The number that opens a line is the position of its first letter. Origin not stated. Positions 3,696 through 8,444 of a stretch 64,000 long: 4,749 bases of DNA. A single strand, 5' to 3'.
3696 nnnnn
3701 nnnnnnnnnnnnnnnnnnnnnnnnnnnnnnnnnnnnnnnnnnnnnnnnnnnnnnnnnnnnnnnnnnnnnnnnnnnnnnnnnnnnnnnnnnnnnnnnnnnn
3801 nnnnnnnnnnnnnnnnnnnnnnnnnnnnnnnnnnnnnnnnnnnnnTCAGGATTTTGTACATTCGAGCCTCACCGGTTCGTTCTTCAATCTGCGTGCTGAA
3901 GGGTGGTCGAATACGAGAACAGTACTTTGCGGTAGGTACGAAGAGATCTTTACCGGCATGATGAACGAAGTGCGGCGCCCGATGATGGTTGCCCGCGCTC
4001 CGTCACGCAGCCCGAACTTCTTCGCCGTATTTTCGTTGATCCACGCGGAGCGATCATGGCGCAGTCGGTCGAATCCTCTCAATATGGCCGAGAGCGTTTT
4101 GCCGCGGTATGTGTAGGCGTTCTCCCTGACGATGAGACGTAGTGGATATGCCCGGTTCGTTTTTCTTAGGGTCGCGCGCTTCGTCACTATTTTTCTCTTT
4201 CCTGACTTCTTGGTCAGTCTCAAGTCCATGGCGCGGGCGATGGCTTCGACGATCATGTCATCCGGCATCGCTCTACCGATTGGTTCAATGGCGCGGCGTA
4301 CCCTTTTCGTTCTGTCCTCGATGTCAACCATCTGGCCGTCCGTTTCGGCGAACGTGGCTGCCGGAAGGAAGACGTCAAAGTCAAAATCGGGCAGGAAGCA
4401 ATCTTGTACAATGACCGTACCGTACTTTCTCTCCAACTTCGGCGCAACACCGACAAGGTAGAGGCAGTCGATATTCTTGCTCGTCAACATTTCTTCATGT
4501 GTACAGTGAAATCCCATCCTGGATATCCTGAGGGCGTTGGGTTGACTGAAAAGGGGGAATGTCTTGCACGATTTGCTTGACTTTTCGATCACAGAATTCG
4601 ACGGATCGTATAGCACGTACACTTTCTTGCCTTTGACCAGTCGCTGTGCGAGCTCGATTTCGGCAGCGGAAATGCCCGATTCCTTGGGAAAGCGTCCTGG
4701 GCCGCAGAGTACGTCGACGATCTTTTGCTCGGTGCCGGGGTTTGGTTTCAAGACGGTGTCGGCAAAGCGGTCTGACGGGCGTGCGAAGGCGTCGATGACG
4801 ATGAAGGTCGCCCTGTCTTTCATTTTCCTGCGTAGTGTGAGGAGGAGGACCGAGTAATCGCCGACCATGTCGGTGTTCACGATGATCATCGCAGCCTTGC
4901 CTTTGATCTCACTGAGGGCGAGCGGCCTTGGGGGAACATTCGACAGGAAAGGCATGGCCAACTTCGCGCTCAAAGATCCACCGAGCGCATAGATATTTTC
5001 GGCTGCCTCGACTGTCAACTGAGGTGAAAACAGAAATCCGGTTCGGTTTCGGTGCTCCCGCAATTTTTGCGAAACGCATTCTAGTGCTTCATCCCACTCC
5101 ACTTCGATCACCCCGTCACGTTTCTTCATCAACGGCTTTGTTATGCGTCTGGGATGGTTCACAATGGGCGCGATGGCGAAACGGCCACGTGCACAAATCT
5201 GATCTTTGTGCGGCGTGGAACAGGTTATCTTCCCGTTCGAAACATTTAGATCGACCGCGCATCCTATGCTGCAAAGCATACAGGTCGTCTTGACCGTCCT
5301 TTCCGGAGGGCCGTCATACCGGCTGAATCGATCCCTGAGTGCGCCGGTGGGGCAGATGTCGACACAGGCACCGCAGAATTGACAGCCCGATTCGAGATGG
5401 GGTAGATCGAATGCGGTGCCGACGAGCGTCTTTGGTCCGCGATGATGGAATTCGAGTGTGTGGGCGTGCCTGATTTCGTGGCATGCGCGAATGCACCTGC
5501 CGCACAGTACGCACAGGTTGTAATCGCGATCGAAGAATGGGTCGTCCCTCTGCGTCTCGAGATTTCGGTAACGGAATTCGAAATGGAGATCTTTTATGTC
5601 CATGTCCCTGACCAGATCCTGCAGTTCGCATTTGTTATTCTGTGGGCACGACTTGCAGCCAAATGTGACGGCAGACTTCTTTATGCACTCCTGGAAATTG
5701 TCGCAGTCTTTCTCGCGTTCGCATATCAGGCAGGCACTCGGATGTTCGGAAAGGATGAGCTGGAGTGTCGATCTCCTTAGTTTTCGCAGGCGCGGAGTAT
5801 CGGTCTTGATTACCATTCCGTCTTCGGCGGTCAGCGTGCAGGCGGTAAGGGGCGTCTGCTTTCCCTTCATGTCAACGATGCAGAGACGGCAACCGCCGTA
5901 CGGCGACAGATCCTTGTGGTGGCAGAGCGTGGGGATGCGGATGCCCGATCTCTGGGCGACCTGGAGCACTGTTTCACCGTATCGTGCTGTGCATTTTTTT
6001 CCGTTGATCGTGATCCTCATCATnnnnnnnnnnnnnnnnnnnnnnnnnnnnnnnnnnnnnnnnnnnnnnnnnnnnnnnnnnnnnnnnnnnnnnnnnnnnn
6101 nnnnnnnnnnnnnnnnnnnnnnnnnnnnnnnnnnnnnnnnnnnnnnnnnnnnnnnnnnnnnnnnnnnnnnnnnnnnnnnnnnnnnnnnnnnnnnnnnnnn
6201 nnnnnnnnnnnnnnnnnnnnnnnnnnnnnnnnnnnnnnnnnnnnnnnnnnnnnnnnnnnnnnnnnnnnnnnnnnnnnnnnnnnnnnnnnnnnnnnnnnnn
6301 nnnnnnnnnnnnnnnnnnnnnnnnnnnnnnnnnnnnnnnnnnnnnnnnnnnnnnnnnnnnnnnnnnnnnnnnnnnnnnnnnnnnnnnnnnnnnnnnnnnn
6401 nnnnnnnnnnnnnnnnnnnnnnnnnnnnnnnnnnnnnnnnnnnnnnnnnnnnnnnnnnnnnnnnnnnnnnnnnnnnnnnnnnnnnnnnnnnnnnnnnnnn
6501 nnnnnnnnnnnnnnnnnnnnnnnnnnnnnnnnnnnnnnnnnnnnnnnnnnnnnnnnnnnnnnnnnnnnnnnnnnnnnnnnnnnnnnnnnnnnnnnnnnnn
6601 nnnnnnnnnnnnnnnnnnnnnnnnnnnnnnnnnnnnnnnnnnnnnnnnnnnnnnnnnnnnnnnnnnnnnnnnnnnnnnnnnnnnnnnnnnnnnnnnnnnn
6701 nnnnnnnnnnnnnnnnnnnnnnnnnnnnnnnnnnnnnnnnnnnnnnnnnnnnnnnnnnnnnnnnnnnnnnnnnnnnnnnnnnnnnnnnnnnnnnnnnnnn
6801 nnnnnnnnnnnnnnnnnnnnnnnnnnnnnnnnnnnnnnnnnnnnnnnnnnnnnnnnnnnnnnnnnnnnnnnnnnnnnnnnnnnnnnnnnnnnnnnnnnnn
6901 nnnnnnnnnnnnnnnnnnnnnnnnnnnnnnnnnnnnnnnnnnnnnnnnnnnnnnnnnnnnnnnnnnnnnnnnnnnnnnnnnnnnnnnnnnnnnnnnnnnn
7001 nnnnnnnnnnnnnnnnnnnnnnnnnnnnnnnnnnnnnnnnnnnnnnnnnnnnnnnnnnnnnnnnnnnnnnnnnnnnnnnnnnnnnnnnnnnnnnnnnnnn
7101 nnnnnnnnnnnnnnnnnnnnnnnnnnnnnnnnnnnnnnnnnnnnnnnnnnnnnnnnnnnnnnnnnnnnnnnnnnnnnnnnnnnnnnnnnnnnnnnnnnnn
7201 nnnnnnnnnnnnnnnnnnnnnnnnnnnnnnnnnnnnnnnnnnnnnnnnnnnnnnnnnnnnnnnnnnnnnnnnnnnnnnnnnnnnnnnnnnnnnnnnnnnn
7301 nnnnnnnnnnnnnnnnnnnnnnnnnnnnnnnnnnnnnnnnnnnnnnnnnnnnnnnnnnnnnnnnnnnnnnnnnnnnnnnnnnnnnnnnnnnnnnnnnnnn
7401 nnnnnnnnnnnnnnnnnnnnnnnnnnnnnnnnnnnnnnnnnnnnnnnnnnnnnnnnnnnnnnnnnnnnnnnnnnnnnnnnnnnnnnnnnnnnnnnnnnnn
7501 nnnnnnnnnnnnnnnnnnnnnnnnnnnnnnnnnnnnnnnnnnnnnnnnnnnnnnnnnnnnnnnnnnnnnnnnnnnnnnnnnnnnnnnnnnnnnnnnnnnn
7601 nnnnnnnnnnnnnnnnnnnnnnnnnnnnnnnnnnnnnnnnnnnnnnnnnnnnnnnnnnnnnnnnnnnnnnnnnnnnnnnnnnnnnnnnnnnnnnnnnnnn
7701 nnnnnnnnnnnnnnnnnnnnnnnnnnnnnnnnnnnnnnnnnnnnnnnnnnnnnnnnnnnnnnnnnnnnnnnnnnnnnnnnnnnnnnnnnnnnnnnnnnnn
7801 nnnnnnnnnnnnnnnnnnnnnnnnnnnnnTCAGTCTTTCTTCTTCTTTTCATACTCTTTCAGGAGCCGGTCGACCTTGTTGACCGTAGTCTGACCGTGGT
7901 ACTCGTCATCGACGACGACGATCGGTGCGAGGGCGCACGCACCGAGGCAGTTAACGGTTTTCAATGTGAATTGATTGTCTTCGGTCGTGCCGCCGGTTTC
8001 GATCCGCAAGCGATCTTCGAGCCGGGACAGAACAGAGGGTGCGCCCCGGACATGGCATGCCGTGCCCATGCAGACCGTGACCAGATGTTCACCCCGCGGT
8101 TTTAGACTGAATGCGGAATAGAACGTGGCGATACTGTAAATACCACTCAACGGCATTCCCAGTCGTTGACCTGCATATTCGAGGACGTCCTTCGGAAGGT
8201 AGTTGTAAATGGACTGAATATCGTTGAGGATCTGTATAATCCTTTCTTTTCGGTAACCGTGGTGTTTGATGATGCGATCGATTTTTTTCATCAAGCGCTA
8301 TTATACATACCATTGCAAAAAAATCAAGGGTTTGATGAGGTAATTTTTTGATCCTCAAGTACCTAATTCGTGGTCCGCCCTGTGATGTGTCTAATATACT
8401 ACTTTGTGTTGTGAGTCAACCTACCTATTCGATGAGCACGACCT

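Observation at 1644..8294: Five-gene operon fusing a NuoE/NuoF/NuoG-like module with NfnA/NfnB: a putative Bfu/Stn-like electron-bifurcating transhydrogenase with extra subunits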

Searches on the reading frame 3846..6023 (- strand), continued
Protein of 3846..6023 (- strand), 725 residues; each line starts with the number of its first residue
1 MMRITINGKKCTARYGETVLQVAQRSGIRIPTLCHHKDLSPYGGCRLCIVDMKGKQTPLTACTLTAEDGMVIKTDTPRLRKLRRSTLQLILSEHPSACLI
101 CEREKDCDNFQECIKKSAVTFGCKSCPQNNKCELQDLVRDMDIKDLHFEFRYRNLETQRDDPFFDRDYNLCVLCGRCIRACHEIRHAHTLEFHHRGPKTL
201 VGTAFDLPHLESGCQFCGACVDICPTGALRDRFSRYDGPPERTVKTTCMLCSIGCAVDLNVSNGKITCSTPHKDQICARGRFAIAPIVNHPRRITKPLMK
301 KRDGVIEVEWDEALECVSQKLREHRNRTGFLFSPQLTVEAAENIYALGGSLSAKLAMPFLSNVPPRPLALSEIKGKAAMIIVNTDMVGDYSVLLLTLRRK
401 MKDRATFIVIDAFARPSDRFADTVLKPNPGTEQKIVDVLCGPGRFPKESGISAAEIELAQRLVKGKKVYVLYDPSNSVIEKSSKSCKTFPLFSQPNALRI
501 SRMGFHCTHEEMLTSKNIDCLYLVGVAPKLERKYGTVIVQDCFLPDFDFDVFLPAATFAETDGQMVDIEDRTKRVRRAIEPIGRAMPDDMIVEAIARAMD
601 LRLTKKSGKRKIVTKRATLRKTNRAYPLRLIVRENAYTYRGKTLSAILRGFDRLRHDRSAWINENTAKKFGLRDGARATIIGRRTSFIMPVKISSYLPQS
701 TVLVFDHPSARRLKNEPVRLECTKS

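Call 42: predict_structure(alignment_id=A1)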
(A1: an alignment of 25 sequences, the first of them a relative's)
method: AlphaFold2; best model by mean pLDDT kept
length: 725 residues; sequences in the alignment: 25
mean_pLDDT: 74.6   pTM: 0.69
mean pLDDT of the five models: 74.6, 72.0, 70.1, 68.6, 65.5
residues with pLDDT >= 90: 219; 70-90: 283; 50-70: 71; < 50: 152
segments of 3 or more residues with pLDDT < 50: 34-45, 93-131, 148-237, 608-611, 613-618
pLDDT, mean of each block of 10 residues (from residue 1): 88 82 85 50 56 75 77 85 64 42 38 28 35 62 56 33 32 35 34 32 33 36 39 49 92 88 81 67 80 93 92 97 95 94 93 86 78 86 84 80 87 79 87 87 75 89 90 81 76 89 85 92 93 93 93 96 94 95 95 96 65 50 87 88 81 78 92 90 87 88 85 84 65
secondary structure, 60 per line:
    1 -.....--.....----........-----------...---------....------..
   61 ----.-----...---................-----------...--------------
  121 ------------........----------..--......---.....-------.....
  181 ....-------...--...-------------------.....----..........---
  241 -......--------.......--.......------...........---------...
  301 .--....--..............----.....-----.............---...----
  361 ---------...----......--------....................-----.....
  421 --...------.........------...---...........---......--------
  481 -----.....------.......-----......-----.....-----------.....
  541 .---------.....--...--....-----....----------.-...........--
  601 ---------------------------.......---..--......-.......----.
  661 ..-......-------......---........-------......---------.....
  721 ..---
elements in order (helices of 4 or more, strands of 3 or more residues): E2-6 E9-13 H19-25 E49-52 E71-73 H77-92 H133-140 H157-160 H164-168 H176-184 H219-223 H228-237 E242-247 E256-262 E265-271 H278-288 E298-301 E304-307 H310-323 E328-332 H338-350 E354-356 E377-382 H391-404 E405-410 H416-420 E423-425 H432-440 H453-463 E467-472 E486-490 H497-503 H509-514 E520-524 E536-541 E551-555 E563-566 E572-575 H588-598 E628-634 H644-647 H649-655 E660-662 H664-669 E677-682 E686-693 E701-706 E716-722

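Call 45: fold_search(model_id=the predicted structure, library=pdb)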
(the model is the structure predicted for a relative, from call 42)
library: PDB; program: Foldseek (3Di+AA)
matches with E <= 10: 1425; with E <= 0.001: 230
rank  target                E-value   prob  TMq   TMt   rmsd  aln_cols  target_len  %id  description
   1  7vw6_A                1.4e-35  1.00  0.57  0.46  15.4       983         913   17  Cryo-EM Structure of Formate Dehydrogenase 1 from Methylorubrum extorquens AM1 (released 2022-06-01)
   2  8j83_A                2.1e-35  1.00  0.58  0.47  15.1       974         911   17  Crystal structure of formate dehydrogenase from Methylorubrum extorquens AM1 (released 2023-10-11)
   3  9ktl_A                2.1e-35  1.00  0.55  0.43  15.9       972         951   20  Cryo-EM structure of reduced form of formate dehydrogenase from Rhodobacter aestuarii (RaFDH) with NADH (released 2025-06-18)
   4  6tg9_A                2.5e-35  1.00  0.56  0.43  15.7       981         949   19  Cryo-EM Structure of NADH reduced form of NAD+-dependent Formate Dehydrogenase from Rhodobacter capsulatus (released 2020-04-22)
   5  8rqz_C                2.0e-33  1.00  0.53  0.40  15.7       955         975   18  Crystal structure of Molybdenum bispyranopterin guanine dinucleotide formate dehydrogenases ForCE1 from Bacillus subti (released 2025-08-06)
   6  8e9h_G                1.4e-30  1.00  0.53  0.50  15.1       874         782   17  Mycobacterial respiratory complex I, fully-inserted quinone (released 2022-10-12)
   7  4hea_3                8.8e-30  1.00  0.53  0.52  15.7       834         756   19  Crystal structure of the entire respiratory complex I from Thermus thermophilus (released 2013-02-13)
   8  8e9g_G                9.9e-30  1.00  0.52  0.48  15.1       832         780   18  Mycobacterial respiratory complex I with both quinone positions modelled (released 2022-10-12)
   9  7nz1_G                3.9e-29  1.00  0.55  0.45  16.8       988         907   15  Respiratory complex I from Escherichia coli - focused refinement of cytoplasmic arm (released 2021-08-18)
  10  3i9v_3                8.1e-29  1.00  0.54  0.52  15.5       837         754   19  Crystal structure of the hydrophilic domain of respiratory complex I from Thermus thermophilus, oxidized, 2 mol/ASU (released 2009-09-15)
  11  6ziy_3                2.0e-28  1.00  0.52  0.50  15.6       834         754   19  Respiratory complex I from Thermus thermophilus, NADH dataset, major state (released 2020-09-02)
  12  7z7r_G                2.4e-28  1.00  0.53  0.43  16.1       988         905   14  Complex I from E. coli, LMNG-purified, Apo, Open-ready state (released 2022-09-21)
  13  9ihp_G                2.4e-28  1.00  0.43  0.44  15.2       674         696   18  Open state without NUQM and with flavoprotein (classification state 3) of Pichia pastoris mitochondrial complex I in c (released 2025-10-15)
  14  8zp8_S1               3.6e-28  1.00  0.43  0.46  15.9       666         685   20  Respirasome open state 1 in presence of metformin(SC-MetO1) (released 2025-12-17)
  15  7awt_G                4.8e-28  1.00  0.54  0.44  16.1       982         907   15  E. coli NADH quinone oxidoreductase hydrophilic arm (released 2021-09-15)
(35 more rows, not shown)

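Call 47: search_protein_families(library=pfam, proteins=[L052:2618-4543:+, L052:6986-9292:+, L052:9359-10159:-, L052:10542-11357:-, L070:3853-7008:+, L035:7001-9565:+], max_evalue=0.00001)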
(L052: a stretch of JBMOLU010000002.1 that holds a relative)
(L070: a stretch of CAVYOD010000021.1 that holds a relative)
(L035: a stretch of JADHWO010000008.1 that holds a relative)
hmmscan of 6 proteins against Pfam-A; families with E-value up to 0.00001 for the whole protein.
L052:2618-4543:+ (641 aa): 4 families
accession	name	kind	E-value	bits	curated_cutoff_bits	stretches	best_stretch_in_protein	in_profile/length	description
PF00204.31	DNA_gyraseB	-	4.3e-57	192.8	27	1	228-396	1-172/173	DNA gyrase B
PF00986.26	DNA_gyraseB_C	-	9.7e-31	106.2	29.8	1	569-630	2-63/63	DNA gyrase B subunit, carboxyl terminus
PF01751.28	Toprim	-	6.4e-19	68.4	23.1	1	425-536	1-95/96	Toprim domain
PF02518.31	HATPase_c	-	1.8e-16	61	26.4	1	37-179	2-108/111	Histidine kinase-, DNA gyrase B-, and HSP90-like ATPase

L052:6986-9292:+ (768 aa): 10 families
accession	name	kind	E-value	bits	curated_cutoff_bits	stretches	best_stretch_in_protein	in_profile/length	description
PF00384.28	Molybdopterin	-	2.2e-48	165.5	24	1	304-635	1-352/353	Molybdopterin oxidoreductase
PF13510.11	Fer2_4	-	3.8e-21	75.4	22.8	1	8-81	5-81/82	2Fe-2S iron-sulfur cluster binding domain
PF04879.21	Molybdop_Fe4S4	-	2.8e-15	56.5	22.7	1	246-295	1-50/55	Molybdopterin oxidoreductase Fe4S4 domain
PF01568.27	Molydop_binding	-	6.4e-12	45.9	26.8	1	669-745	8-82/110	Molydopterin dinucleotide binding domain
PF22117.2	Fer4_Nqo3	-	7.9e-12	45.6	27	1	168-234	3-66/67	NADH-quinone oxidoreductase subunit 3, ferredoxin-like domain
PF10588.14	NADH-G_4Fe-4S_3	-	4.2e-09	36.2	27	1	88-112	1-25/40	NADH-ubiquinone oxidoreductase-G iron-sulfur binding region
PF12838.12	Fer4_7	-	1.9e-08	35.1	27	1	176-233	2-52/52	4Fe-4S dicluster domain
PF00037.32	Fer4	-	5e-08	32.9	21.1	1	217-235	6-24/24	4Fe-4S binding domain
PF13183.11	Fer4_8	-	3.3e-06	28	27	1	174-232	3-67/68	4Fe-4S dicluster domain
PF13187.11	Fer4_9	-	7.3e-06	26.4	27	1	176-233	2-51/52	4Fe-4S dicluster domain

L052:9359-10159:- (266 aa): 2 families
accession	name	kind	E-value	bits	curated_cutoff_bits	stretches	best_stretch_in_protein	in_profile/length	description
PF01887.21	SAM_HAT_N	-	1.4e-54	184.2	26.3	1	6-155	1-145/145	SAM hydroxide adenosyltransferase N-terminal domain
PF20257.3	SAM_HAT_C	-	1.2e-21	77.3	25.5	1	178-262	1-84/84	SAM hydroxide adenosyltransferase C-terminal domain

L052:10542-11357:- (271 aa): 1 family
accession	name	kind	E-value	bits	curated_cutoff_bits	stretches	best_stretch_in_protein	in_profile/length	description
PF01148.25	CTP_transf_1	-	4.8e-61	207.3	24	1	4-268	2-262/264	Cytidylyltransferase family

L070:3853-7008:+ (1051 aa): 8 families
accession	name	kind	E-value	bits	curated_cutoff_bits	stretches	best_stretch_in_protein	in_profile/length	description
PF01512.22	Complex1_51K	-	1.2e-45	155.5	31.2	1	180-351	1-149/150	Nuo51 FMN-binding domain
PF10589.14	NADH_4Fe-4S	-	1.2e-34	118.5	23.5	1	462-546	1-85/85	NADH-ubiquinone oxidoreductase-F iron-sulfur binding region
PF07992.20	Pyr_redox_2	-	9.1e-33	114.3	26.1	1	656-954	2-291/291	Pyridine nucleotide-disulphide oxidoreductase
PF14691.11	Fer4_20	-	1.1e-25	90.1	25.8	1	550-641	22-111/113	Dihydroprymidine dehydrogenase domain II, 4Fe-4S cluster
PF13738.12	Pyr_redox_3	-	1.4e-13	51.2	30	1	743-938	127-305/305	Pyridine nucleotide-disulphide oxidoreductase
PF13450.12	NAD_binding_8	-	1.5e-09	38.4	21.9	1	659-696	1-38/68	NAD(P)-binding Rossmann-like domain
PF00070.33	Pyr_redox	-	1.1e-07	32.6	22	0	787-851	1-67/82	Pyridine nucleotide-disulphide oxidoreductase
PF01266.30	DAO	-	5.8e-06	26.5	27.9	1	656-691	1-37/353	FAD dependent oxidoreductase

L035:7001-9565:+ (854 aa): 9 families
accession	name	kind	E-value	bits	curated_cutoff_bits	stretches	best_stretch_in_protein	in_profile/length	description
PF00384.28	Molybdopterin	-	2.5e-50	171.9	24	1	298-670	1-351/353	Molybdopterin oxidoreductase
PF13510.11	Fer2_4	-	2e-15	57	22.8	1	3-75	6-81/82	2Fe-2S iron-sulfur cluster binding domain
PF04879.21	Molybdop_Fe4S4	-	6.1e-13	49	22.7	1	241-290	2-51/55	Molybdopterin oxidoreductase Fe4S4 domain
PF22117.2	Fer4_Nqo3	-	3.8e-12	46.7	27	1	163-229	4-67/67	NADH-quinone oxidoreductase subunit 3, ferredoxin-like domain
PF10588.14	NADH-G_4Fe-4S_3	-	8.5e-10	38.4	27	1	82-107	1-26/40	NADH-ubiquinone oxidoreductase-G iron-sulfur binding region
PF12838.12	Fer4_7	-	4e-08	34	27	1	170-227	2-52/52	4Fe-4S dicluster domain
PF01568.27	Molydop_binding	-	5.1e-08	33.4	26.8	1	759-823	19-82/110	Molydopterin dinucleotide binding domain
PF00037.32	Fer4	-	1.9e-07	31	21.1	0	213-229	8-24/24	4Fe-4S binding domain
PF00111.32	Fer2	-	2.3e-06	27.9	21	1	4-65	2-76/77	2Fe-2S iron-sulfur cluster binding domain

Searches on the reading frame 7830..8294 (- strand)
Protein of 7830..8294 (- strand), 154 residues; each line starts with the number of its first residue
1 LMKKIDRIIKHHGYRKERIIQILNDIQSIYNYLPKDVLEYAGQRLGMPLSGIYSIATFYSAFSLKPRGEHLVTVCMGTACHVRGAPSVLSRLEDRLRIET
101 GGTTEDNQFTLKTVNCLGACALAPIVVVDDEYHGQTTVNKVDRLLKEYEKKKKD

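Call 4: search_protein_families(library=pfam, proteins=[window:7830-8294:-])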
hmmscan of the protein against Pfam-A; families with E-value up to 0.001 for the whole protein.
window:7830-8294:- (154 aa): 1 family
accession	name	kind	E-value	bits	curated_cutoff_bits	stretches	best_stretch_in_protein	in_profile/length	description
PF01257.25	2Fe-2S_thioredx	-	2.2e-50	170.7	24.8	1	5-148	1-144/145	Thioredoxin-like [2Fe-2S] ferredoxin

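Call 5: search_protein_families(library=ncbifam, proteins=[window:7830-8294:-])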
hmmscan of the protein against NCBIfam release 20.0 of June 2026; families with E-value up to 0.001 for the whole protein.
window:7830-8294:- (154 aa): 9 families
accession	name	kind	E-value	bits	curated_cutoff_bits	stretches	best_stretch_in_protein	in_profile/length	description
NF005747.0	PRK07571.1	equivalog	4.4e-49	166.5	224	1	2-152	22-172/173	bidirectional hydrogenase complex protein HoxE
NF005722.0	PRK07539.1-2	equivalog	2.7e-41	141.2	141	1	2-148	10-156/157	NADH-quinone oxidoreductase subunit NuoE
NF005725.0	PRK07539.1-5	equivalog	4.2e-36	124.2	220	1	3-150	23-173/174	NADH-quinone oxidoreductase subunit NuoE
TIGR01958.1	nuoE_fam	subfamily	4.7e-36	124.1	142.4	1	5-149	2-148/148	NADH-quinone oxidoreductase subunit NuoE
NF004638.0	PRK05988.1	equivalog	1e-31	109.8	198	1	3-148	12-157/159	formate dehydrogenase subunit gamma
NF005721.0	PRK07539.1-1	equivalog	9.6e-29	100.6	308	1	5-150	34-179/292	NADH-quinone oxidoreductase subunit NuoE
NF005723.0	PRK07539.1-3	equivalog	1.1e-25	90.3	226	1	2-149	7-157/158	NADH-quinone oxidoreductase subunit NuoE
NF005724.0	PRK07539.1-4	equivalog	4.5e-24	85.6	280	1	15-152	38-176/240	NADH-quinone oxidoreductase subunit NuoE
NF009040.0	PRK12373.1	equivalog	6.6e-18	65.6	514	1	13-151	33-172/400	NADH-quinone oxidoreductase subunit E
